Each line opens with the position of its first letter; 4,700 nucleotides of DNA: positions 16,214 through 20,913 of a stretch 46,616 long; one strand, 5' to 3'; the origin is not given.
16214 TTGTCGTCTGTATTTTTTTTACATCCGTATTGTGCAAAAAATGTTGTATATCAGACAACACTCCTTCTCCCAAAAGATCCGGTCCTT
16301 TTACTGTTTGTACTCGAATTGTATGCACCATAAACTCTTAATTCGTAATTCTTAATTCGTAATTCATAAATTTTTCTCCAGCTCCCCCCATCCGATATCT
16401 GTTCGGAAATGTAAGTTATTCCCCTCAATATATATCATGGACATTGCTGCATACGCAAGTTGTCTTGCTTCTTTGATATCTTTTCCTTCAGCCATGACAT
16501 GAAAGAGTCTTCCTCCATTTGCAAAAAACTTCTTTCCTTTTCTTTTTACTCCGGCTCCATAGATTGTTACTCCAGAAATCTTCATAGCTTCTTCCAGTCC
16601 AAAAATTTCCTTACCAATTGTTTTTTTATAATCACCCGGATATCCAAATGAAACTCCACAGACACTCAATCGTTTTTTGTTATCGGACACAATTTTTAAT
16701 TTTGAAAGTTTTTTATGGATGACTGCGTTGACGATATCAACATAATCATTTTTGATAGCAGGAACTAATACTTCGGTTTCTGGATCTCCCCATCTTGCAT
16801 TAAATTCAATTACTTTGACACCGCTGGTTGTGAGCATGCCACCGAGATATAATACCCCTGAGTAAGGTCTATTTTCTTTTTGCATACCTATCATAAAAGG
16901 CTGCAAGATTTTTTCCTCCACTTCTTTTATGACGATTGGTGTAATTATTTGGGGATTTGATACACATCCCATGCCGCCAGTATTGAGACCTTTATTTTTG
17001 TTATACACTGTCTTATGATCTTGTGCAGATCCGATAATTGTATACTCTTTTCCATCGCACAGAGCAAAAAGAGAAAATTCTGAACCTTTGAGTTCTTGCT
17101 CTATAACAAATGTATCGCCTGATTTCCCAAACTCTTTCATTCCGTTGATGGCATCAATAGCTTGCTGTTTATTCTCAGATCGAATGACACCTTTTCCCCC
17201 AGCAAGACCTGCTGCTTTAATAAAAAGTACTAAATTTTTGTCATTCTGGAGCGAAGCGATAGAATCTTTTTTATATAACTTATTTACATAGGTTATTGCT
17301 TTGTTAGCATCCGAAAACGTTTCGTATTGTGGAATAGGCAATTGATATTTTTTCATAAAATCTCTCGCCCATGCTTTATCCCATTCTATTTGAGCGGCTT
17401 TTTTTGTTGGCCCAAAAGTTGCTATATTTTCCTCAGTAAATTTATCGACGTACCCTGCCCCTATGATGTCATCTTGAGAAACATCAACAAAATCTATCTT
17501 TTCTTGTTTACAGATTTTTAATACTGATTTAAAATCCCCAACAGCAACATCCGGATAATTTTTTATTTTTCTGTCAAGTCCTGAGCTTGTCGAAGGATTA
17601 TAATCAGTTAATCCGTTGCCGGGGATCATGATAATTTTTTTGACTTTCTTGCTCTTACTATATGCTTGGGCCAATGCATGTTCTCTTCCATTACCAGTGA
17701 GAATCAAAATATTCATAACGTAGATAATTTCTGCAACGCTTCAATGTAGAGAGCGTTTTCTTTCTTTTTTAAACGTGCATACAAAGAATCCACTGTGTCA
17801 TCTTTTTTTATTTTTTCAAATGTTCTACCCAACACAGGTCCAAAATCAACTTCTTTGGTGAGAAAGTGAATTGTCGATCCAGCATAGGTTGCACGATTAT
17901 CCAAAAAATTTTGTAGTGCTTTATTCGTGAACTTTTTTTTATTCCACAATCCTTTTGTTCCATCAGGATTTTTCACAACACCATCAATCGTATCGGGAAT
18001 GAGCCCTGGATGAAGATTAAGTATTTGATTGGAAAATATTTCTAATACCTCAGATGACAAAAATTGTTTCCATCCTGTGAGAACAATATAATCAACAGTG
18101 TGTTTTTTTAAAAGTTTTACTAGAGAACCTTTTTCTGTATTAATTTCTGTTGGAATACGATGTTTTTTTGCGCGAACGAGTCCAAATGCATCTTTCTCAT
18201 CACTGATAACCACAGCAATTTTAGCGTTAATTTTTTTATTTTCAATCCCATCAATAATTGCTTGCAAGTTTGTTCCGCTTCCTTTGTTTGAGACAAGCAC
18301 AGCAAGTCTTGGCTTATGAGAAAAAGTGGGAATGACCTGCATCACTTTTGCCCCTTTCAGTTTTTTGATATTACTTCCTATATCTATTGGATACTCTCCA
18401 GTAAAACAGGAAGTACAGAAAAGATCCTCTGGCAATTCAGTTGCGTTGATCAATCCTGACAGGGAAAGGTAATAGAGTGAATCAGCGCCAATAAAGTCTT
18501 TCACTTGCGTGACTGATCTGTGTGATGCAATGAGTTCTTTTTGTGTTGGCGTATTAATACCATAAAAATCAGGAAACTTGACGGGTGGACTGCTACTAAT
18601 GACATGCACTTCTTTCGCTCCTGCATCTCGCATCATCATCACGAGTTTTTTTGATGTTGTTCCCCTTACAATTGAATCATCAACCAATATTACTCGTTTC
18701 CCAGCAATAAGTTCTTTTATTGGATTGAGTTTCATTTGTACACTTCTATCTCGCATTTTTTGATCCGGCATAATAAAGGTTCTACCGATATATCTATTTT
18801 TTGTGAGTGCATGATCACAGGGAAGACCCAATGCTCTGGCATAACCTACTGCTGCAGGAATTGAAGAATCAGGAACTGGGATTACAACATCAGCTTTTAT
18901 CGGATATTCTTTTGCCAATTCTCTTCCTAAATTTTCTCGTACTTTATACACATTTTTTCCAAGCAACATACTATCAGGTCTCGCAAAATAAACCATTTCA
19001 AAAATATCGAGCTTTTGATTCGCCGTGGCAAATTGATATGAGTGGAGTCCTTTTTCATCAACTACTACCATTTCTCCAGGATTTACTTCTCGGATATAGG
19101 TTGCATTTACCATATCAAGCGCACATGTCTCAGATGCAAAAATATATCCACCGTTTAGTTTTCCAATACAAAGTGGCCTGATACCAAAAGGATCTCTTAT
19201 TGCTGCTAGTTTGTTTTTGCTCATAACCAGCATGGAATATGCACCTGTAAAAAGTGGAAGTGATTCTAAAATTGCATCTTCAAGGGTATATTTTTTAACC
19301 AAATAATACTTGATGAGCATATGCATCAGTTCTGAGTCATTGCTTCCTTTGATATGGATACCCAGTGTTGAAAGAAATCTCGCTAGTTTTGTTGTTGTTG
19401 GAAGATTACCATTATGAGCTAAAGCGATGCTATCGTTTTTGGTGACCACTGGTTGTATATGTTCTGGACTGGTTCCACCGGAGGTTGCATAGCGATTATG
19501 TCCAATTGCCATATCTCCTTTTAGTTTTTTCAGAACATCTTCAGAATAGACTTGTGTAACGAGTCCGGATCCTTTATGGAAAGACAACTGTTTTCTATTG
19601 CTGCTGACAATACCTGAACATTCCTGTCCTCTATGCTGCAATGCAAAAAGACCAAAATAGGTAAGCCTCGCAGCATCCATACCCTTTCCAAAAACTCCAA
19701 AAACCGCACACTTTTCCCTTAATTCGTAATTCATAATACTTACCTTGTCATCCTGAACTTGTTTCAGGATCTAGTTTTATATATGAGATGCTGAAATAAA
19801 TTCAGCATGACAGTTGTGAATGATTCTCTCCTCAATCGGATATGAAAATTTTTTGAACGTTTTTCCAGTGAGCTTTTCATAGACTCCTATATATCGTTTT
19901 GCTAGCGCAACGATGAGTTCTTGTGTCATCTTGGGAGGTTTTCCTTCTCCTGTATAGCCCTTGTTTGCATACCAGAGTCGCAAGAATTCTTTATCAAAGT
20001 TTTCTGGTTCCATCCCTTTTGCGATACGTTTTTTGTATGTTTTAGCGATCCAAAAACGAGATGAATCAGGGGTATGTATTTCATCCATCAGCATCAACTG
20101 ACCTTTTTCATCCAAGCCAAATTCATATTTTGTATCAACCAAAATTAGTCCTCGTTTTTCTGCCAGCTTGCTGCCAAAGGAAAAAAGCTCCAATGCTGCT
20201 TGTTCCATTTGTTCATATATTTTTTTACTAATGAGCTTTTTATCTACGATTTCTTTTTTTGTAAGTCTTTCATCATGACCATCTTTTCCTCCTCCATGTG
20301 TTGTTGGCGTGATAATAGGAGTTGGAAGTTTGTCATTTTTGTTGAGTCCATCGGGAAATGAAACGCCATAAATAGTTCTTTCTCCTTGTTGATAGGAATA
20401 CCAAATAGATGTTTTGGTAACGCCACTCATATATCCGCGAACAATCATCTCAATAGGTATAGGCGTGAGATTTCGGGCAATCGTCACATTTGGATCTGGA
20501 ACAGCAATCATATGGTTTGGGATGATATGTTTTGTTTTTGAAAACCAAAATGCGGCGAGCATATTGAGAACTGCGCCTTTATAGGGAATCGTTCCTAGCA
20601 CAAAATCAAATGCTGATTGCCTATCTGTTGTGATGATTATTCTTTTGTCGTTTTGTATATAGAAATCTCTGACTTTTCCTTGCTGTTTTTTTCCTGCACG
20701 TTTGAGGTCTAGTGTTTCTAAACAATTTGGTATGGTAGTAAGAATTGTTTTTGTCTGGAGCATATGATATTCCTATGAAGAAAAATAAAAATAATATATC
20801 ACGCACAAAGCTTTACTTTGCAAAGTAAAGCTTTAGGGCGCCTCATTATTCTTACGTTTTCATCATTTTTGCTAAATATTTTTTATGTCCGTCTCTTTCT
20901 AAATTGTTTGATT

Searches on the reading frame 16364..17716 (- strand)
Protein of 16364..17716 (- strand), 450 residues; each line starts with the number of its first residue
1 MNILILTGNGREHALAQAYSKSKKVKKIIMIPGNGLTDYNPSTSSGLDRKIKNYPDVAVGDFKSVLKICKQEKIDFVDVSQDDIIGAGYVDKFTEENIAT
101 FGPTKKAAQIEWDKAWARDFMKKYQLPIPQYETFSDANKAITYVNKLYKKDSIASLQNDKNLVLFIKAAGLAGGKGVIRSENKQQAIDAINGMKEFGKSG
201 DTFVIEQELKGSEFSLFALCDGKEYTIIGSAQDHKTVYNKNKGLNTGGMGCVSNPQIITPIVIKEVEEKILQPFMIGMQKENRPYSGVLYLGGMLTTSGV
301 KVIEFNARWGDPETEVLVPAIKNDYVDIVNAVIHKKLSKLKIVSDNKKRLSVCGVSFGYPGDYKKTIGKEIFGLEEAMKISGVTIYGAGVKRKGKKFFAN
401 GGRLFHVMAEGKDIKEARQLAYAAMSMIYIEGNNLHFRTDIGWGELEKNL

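Call 46: search_protein_families(library=pfam, proteins=[window:16364-17716:-], max_evalue=0.001)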
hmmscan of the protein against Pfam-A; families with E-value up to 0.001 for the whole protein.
window:16364-17716:- (450 aa): 3 families
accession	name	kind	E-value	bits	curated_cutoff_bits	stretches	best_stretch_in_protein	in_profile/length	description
PF01071.24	GARS_A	-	3.9e-57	193.7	27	1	113-314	2-194/194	Phosphoribosylglycinamide synthetase, ATP-grasp (A) domain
PF02844.21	GARS_N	-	6.5e-22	78.6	29.5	1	1-111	1-100/100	Phosphoribosylglycinamide synthetase, N domain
PF02843.22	GARS_C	-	6.9e-20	71.6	34.8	1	351-443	3-91/92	Phosphoribosylglycinamide synthetase, C domain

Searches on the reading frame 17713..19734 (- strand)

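Call 46: search_protein_families(library=pfam, proteins=[window:17713-19734:-], max_evalue=0.001)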
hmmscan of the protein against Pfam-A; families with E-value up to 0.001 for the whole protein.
window:17713-19734:- (673 aa): 4 families
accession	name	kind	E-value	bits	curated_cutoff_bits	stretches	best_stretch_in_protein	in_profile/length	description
PF00551.24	Formyl_trans_N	-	1.6e-29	103.4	26.1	1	476-667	2-181/181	Formyl transferase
PF13522.11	GATase_6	-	1.4e-16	61.2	27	1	72-202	9-130/130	Glutamine amidotransferase domain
PF13537.11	GATase_7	-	1.9e-15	57.4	25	1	87-206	7-121/123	Glutamine amidotransferase domain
PF00156.33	Pribosyltran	-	4.5e-12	46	26.3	1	265-379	15-121/158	Phosphoribosyl transferase domain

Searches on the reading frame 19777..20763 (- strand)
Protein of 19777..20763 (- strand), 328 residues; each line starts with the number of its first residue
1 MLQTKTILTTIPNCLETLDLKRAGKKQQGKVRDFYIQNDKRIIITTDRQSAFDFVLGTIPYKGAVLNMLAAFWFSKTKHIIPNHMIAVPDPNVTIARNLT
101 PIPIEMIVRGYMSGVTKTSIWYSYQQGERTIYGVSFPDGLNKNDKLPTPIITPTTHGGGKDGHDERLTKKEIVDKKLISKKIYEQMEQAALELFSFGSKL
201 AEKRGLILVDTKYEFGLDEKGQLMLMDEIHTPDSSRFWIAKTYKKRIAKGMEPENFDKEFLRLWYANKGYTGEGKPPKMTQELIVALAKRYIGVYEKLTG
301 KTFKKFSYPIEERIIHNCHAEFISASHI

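Call 46: search_protein_families(library=pfam, proteins=[window:19777-20763:-], max_evalue=0.001)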
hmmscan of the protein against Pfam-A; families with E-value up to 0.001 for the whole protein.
window:19777-20763:- (328 aa): 1 family
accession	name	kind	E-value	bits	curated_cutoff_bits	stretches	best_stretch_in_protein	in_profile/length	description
PF01259.24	SAICAR_synt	-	1.9e-65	221.3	20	1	27-271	3-227/233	SAICAR synthetase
